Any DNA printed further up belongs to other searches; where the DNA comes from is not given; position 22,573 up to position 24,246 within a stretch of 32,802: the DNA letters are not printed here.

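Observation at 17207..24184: Operon coupling a SucD-type acylating aldehyde dehydrogenase, an SCS-like ligase, a LarA racemase and malic enzyme: candidate ATP-yielding C4 semialdehyde-to-pyruvate pathway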

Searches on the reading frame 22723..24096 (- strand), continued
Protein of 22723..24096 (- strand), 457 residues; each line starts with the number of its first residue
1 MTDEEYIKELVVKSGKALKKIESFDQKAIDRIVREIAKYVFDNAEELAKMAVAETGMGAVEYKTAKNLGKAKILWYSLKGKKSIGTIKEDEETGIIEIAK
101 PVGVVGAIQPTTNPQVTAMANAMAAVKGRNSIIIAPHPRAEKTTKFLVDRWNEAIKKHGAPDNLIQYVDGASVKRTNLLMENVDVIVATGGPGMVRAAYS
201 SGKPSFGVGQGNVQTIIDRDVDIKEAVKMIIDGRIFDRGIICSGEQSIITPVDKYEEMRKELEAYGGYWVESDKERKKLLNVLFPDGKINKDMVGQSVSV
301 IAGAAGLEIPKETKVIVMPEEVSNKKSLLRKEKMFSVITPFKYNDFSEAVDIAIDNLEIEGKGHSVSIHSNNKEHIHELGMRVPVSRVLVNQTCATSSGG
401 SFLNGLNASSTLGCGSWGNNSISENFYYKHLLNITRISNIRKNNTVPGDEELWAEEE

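Call 26: search_protein_families(library=ncbifam, proteins=[L017:19073-20344:+, L023:18895-20151:+, L020:13423-14670:+, L015:1-894:-, L015:1129-2586:-, L009:6014-7090:+, L009:7092-7778:+, L021:7882-8550:+, L021:8700-9716:+], max_evalue=0.00001)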
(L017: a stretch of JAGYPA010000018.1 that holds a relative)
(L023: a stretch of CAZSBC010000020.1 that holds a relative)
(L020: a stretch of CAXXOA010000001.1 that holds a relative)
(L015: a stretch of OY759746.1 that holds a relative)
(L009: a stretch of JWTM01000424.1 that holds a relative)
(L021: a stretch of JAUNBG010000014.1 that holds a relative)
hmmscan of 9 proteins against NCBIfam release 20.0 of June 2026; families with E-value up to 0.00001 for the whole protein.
L017:19073-20344:+ (423 aa): 6 families
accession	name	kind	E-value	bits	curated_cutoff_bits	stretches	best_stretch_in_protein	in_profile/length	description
NF052593.1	NPN_racem_MAR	equivalog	2.6e-118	395.2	500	1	4-413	2-414/415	nickel-dependent malate racemase, LarAH6 family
NF033504.2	Ni_dep_LarA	equivalog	1.8e-92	310.3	460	1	3-413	2-421/422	nickel-dependent lactate racemase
NF052595.1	NPN_LarAH5_MAR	equivalog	3.9e-86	289.6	462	1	4-412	2-413/415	nickel-dependent malate racemase, LarAH5 family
NF052525.1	NPN_LarAH10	equivalog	3e-85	286.5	540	1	3-413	3-426/426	NPN-dependent 2-hydroxyacid racemase, LarAH10 family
NF052592.1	LarAH_14_15_16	equivalog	5.1e-14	51.5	740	1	78-236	97-254/520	NPN-dependent hydroxyacid isomerase, LarAH14/15/16 family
NF052594.1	NPN_18_hexonate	equivalog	3.6e-10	39.1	500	1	60-324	24-306/411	nickel-dependent putative hexonate epimerase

L023:18895-20151:+ (418 aa): 6 families
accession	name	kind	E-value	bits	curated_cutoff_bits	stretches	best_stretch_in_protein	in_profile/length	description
NF052593.1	NPN_racem_MAR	equivalog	1.7e-118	395.8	500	1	5-414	2-414/415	nickel-dependent malate racemase, LarAH6 family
NF033504.2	Ni_dep_LarA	equivalog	2.3e-91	306.6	460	1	3-413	1-420/422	nickel-dependent lactate racemase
NF052595.1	NPN_LarAH5_MAR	equivalog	3.4e-87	293.1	462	1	6-413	3-413/415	nickel-dependent malate racemase, LarAH5 family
NF052525.1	NPN_LarAH10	equivalog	2.9e-84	283.2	540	1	4-413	3-425/426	NPN-dependent 2-hydroxyacid racemase, LarAH10 family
NF052592.1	LarAH_14_15_16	equivalog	2.9e-16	58.9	740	1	29-238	36-255/520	NPN-dependent hydroxyacid isomerase, LarAH14/15/16 family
NF052594.1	NPN_18_hexonate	equivalog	5.3e-13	48.4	500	1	55-325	18-306/411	nickel-dependent putative hexonate epimerase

L020:13423-14670:+ (415 aa): 6 families
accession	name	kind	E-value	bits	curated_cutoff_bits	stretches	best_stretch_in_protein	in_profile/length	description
NF052593.1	NPN_racem_MAR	equivalog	5.6e-109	364.5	500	1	3-413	1-414/415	nickel-dependent malate racemase, LarAH6 family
NF033504.2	Ni_dep_LarA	equivalog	1.5e-84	284.2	460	1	3-413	2-421/422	nickel-dependent lactate racemase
NF052595.1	NPN_LarAH5_MAR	equivalog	6.4e-84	282.3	462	1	3-413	1-414/415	nickel-dependent malate racemase, LarAH5 family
NF052525.1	NPN_LarAH10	equivalog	3.4e-75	253.4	540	1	3-412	3-425/426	NPN-dependent 2-hydroxyacid racemase, LarAH10 family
NF052592.1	LarAH_14_15_16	equivalog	6e-10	38.1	740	1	36-235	44-253/520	NPN-dependent hydroxyacid isomerase, LarAH14/15/16 family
NF052594.1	NPN_18_hexonate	equivalog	2.4e-08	33.1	500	1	62-320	26-302/411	nickel-dependent putative hexonate epimerase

L015:1-894:- (298 aa): 6 families
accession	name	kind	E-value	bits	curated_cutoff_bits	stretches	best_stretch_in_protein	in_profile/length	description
NF033504.2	Ni_dep_LarA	equivalog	4.5e-96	322.1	460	1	10-298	1-291/422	nickel-dependent lactate racemase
NF052593.1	NPN_racem_MAR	equivalog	1.1e-78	264.6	500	1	11-298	1-288/415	nickel-dependent malate racemase, LarAH6 family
NF052525.1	NPN_LarAH10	equivalog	3.6e-73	246.7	540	1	9-298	1-299/426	NPN-dependent 2-hydroxyacid racemase, LarAH10 family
NF052595.1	NPN_LarAH5_MAR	equivalog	6.2e-68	229.7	462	1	11-298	1-287/415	nickel-dependent malate racemase, LarAH5 family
NF052592.1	LarAH_14_15_16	equivalog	8.6e-17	60.7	740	1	46-210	45-216/520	NPN-dependent hydroxyacid isomerase, LarAH14/15/16 family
NF052594.1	NPN_18_hexonate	equivalog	1.5e-09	37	500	1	68-288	23-260/411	nickel-dependent putative hexonate epimerase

L015:1129-2586:- (485 aa): 2 families
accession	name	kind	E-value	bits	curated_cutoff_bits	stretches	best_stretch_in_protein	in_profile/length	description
TIGR01891.1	amidohydrolases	subfamily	1.5e-48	165.8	153.75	1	34-330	3-300/366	amidohydrolase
NF038260.1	ectoine_DoeB_2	equivalog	1.4e-09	37.4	550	1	36-302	12-274/378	N(2)-acetyl-L-2,4-diaminobutanoate deacetylase DoeB2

L009:6014-7090:+ (358 aa): 2 families
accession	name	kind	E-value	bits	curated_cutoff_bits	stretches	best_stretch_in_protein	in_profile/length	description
NF003027.0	PRK03906.1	subfamily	8.9e-40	136.8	191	1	185-331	202-346/385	mannonate dehydratase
TIGR00695.1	uxuA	equivalog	6.4e-29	101.3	199.55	1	186-317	203-334/394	mannonate dehydratase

L009:7092-7778:+ (228 aa): 6 families
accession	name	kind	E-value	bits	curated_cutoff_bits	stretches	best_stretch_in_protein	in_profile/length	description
NF006093.0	PRK08245.1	subfamily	4e-20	72.2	208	1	65-219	67-218/240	hypothetical protein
NF004850.0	PRK06201.1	subfamily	7.3e-20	71.4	231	1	17-222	25-213/222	hypothetical protein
NF009399.0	PRK12764.1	equivalog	6.3e-18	65.1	444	1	43-217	303-475/501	fumarylacetoacetate hydrolase family protein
NF005442.0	PRK07028.1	equivalog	6.6e-16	57.9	593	1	78-216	279-415/430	bifunctional hexulose-6-phosphate synthase/ribonuclease regulator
NF006731.0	PRK09262.1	equivalog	5e-14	52.4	179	1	37-216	42-208/229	4-carboxy-4-hydroxy-2-oxoadipate aldolase/oxaloacetate decarboxylase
TIGR02798.1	ligK_PcmE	equivalog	1.4e-13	50.9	304.5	1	37-216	36-202/222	4-carboxy-4-hydroxy-2-oxoadipate aldolase/oxaloacetate decarboxylase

L021:7882-8550:+ (222 aa): 1 family
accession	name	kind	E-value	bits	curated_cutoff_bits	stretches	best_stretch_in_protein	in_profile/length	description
TIGR00126.1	deoC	equivalog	1.4e-82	276.2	117.3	1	5-212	2-209/211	deoxyribose-phosphate aldolase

L021:8700-9716:+ (338 aa): 26 families (the best 25 are shown)
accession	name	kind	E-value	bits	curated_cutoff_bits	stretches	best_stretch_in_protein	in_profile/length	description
TIGR02152.1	D_ribokin_bact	equivalog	2.4e-91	306.2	299.65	1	32-327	2-297/298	ribokinase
NF008353.0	PRK11142.1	equivalog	1.5e-81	274.3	341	1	28-330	2-303/307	ribokinase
TIGR04382.1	myo_inos_iolC_N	equivalog_domain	5.8e-29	101.3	300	1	65-329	34-308/309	5-dehydro-2-deoxygluconokinase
TIGR03168.1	1-PFK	subfamily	9.1e-28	97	216.4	1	207-317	178-288/305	hexose kinase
TIGR03828.1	pfkB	equivalog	3e-26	92.1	292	1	209-316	180-287/305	1-phosphofructokinase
NF006957.1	PRK09434.1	equivalog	5e-22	78.8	450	2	226-325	195-301/302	fructokinase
TIGR02198.1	rfaE_dom_I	equivalog_domain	2.3e-20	73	345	1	29-318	8-304/315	D-glycero-beta-D-manno-heptose-7-phosphate kinase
NF053626.1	RibKinHalex1628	equivalog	9e-20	71.3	330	1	28-328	1-289/293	ATP-dependent ribose-1-phosphate kinase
NF040938.1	KDG_KDGal_kin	equivalog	1.3e-18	67.2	400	1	66-330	31-303/305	bifunctional 2-dehydro-3-deoxygluconokinase/2-dehydro-3-deoxygalactonokinase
NF007068.0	PRK09513.1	equivalog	3.1e-18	66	432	1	61-314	35-289/312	1-phosphofructokinase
NF049991.1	TagKinase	equivalog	4.6e-18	65.1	420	1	202-321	191-306/321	tagatose kinase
NF007355.0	PRK09850.1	equivalog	3.5e-17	62.4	540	1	30-311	6-287/313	pseudouridine kinase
NF041320.1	pfkB_Halo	equivalog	1.3e-16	60.9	400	1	207-317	173-283/302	1-phosphofructokinase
NF008454.0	PRK11316.1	equivalog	8.6e-15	54.3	521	1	65-318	50-302/475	bifunctional D-glycero-beta-D-manno-heptose-7-phosphate kinase/D-glycero-beta-D-manno-heptose 1-phosphate adenylyltransferase HldE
NF007321.0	PRK09813.1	equivalog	2.4e-14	53.5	247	1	64-308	23-252/261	fructoselysine 6-kinase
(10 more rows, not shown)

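Call 33: search_solved_structures(query=window:22723-24096:-, max_evalue=1e-20, show_alignments=1)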
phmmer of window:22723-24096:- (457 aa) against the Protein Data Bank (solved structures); distinct sequences matched with E-value up to 1e-20: 15.
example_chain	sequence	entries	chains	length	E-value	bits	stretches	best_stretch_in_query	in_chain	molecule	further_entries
8cei_A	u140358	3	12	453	5.7e-138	463.6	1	1-453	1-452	Succinate-semialdehyde dehydrogenase (acetylating)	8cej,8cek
13he_A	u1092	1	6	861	8.4e-94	318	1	17-443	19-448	Aldehyde-alcohol dehydrogenase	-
8uhw_A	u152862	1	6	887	9.7e-94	317.8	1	17-443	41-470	Aldehyde-alcohol dehydrogenase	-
6tqh_A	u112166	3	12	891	3.8e-92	312.6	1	7-439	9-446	Aldehyde-alcohol dehydrogenase | Bifunctional aldehyde-alcohol dehydrogenase AdhE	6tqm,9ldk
6ahc_A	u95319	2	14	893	3.8e-92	312.6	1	7-439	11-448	Aldehyde-alcohol dehydrogenase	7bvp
5j78_A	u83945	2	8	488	3.5e-90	306.1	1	14-438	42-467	Acetaldehyde dehydrogenase (Acetylating)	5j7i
3my7_A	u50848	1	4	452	2.9e-86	293.2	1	9-439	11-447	Alcohol dehydrogenase/acetaldehyde dehydrogenase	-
7dag_A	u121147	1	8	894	8.7e-86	291.6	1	10-439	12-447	Aldehyde-alcohol dehydrogenase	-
3k9d_A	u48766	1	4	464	3.9e-84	286.2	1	7-438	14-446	ALDEHYDE DEHYDROGENASE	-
4c3s_A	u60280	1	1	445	1e-51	179.4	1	16-392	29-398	ALDEHYDE DEHYDROGENASE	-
5dbv_A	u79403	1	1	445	1.9e-50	175.2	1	16-392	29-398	Aldehyde Dehydrogenase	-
5dru_A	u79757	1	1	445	2.2e-50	175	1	16-392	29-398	Aldehyde Dehydrogenase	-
5jfl_A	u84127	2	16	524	6.3e-45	157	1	41-386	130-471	Aldehyde dehydrogenase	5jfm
5jfn_A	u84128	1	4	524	2.1e-43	152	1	41-386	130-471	Aldehyde dehydrogenase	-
6gvs_A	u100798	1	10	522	8e-43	150.1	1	41-388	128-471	Aldehyde dehydrogenase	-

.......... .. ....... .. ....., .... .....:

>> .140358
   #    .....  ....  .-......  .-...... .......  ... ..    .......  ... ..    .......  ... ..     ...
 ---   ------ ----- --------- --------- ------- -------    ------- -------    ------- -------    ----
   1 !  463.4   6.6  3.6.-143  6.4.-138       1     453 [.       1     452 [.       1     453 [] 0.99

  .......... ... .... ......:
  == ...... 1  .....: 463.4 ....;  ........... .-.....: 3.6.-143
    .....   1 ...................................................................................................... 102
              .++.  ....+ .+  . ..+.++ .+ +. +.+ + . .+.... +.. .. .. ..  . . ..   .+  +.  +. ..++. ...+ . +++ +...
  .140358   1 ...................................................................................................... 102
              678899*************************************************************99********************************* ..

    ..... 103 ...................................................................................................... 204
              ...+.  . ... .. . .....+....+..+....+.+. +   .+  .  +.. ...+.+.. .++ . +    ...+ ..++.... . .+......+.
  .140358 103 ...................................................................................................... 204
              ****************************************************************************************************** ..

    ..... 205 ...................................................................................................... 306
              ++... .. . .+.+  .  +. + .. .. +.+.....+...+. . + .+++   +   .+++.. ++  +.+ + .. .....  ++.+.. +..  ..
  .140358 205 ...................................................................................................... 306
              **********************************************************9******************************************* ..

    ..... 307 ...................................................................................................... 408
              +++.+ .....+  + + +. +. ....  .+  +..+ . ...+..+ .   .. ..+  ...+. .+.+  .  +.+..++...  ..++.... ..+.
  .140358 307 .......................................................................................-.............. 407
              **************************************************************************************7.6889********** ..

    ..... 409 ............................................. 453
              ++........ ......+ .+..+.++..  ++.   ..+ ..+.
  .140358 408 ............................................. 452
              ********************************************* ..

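Call 39: search_solved_structures(query=L013:7625-8455:+, max_evalue=0.001)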
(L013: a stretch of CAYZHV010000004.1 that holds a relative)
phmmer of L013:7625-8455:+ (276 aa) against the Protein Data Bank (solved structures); distinct sequences matched with E-value up to 0.001: 3.
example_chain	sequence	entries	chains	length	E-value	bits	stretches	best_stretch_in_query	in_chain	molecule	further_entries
3cqh_A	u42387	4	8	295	3.3e-08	36.6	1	6-245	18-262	L-ribulose-5-phosphate 3-epimerase ulaE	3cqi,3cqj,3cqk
3wqo_A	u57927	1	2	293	4e-06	29.8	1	156-247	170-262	Uncharacterized protein MJ1311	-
3tva_A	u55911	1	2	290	0.00091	22.1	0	100-254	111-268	Xylose isomerase domain protein TIM barrel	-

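Call 40: search_solved_structures(query=L023:8491-9735:+, max_evalue=0.001)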
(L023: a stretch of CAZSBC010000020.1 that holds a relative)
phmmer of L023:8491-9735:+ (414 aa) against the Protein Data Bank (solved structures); distinct sequences matched with E-value up to 0.001: 84 (the best 60 are shown).
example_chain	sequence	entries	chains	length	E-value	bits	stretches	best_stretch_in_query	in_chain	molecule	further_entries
5giu_A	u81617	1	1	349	1.2e-21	80.5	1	166-396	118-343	Proline dipeptidase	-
5cdl_A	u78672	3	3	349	1.2e-21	80.5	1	166-396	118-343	Proline dipeptidase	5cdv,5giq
1pv9_A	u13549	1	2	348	3.4e-21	79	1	167-397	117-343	Xaa-Pro dipeptidase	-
4s01_A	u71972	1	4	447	6.6e-21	78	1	17-399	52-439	Peptidase M24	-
4rzy_A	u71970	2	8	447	9.6e-21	77.5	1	17-399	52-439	Peptidase M24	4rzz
4s00_A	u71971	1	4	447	1.6e-20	76.7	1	17-399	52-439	Peptidase M24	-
4b28_A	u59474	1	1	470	7.2e-20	74.6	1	17-399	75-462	METALLOPEPTIDASE, FAMILY M24, PUTATIVE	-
1wy2_A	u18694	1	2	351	3.7e-19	72.3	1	167-397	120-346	Xaa-Pro dipeptidase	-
2zsg_A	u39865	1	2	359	7.5e-17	64.7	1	168-399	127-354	Aminopeptidase P, putative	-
1wn1_A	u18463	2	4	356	9.1e-17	64.4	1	109-399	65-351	dipeptidase | 356aa long hypothetical dipeptidase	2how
3q6d_A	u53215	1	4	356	2.1e-15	59.9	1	116-402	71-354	Proline dipeptidase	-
4rgz_A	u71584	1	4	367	2.3e-13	53.2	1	167-393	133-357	Xaa-Pro aminopeptidase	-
4fkc_A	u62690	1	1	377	2.5e-13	53.1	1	167-393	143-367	Xaa-Pro aminopeptidase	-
4ege_A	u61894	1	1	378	2.5e-12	49.8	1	162-400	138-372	Dipeptidase PepE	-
1qxw_A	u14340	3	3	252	5e-12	48.8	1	174-373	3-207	methionyl aminopeptidase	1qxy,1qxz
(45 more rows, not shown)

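Call 49: search_protein_families(library=ncbifam, proteins=[L015:8614-9966:+], max_evalue=1e-10)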
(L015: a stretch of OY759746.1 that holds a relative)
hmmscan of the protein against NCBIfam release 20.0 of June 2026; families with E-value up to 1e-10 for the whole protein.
L015:8614-9966:+ (450 aa): 69 families (the best 25 are shown)
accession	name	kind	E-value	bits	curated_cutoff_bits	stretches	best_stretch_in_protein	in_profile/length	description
NF005376.0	PRK06918.1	equivalog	1.9e-146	488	676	1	8-446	7-443/451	4-aminobutyrate--2-oxoglutarate transaminase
NF004426.0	PRK05769.1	equivalog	9.8e-136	453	552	1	6-446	5-439/441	acetyl ornithine aminotransferase family protein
TIGR00700.1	GABAtrnsam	equivalog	5.7e-135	450.1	506.65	1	24-444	2-418/420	4-aminobutyrate--2-oxoglutarate transaminase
NF004714.0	PRK06058.1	subfamily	1.1e-133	446.2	639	1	7-446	12-446/447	4-aminobutyrate--2-oxoglutarate transaminase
NF005993.0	PRK08117.1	subfamily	7e-124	413.7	574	1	19-448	6-431/433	aspartate aminotransferase family protein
NF005692.0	PRK07495.1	equivalog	2.1e-117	392.4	724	1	20-446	5-421/425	4-aminobutyrate--2-oxoglutarate transaminase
NF005985.0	PRK08088.1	equivalog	2.2e-116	389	713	1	19-446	5-423/426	4-aminobutyrate--2-oxoglutarate transaminase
NF005272.0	PRK06777.1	equivalog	1.6e-109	366.3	725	1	22-444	7-419/421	4-aminobutyrate--2-oxoglutarate transaminase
NF006228.0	PRK08360.1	equivalog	7.8e-104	347.8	608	1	17-446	2-426/443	aspartate aminotransferase family protein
NF007308.0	PRK09792.1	equivalog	1.1e-103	347.3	747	1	23-445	8-420/421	4-aminobutyrate transaminase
NF049976.1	AmadipTransam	equivalog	6.5e-103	344.8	650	1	26-446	3-414/416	2-aminoadipate transaminase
NF006368.0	PRK08593.1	equivalog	1.3e-97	327.3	570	1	36-447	25-432/448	aspartate aminotransferase family protein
TIGR00707.1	argD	subfamily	2.6e-91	306.3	410.05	1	38-445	10-381/381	acetylornithine/succinylornithine family transaminase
NF004171.0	PRK05639.1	equivalog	1.9e-87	294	639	1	6-445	3-442/457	alanine/serine racemase family protein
NF002874.0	PRK03244.1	equivalog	3.3e-81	273.1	457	1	36-446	24-394/399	acetylornithine transaminase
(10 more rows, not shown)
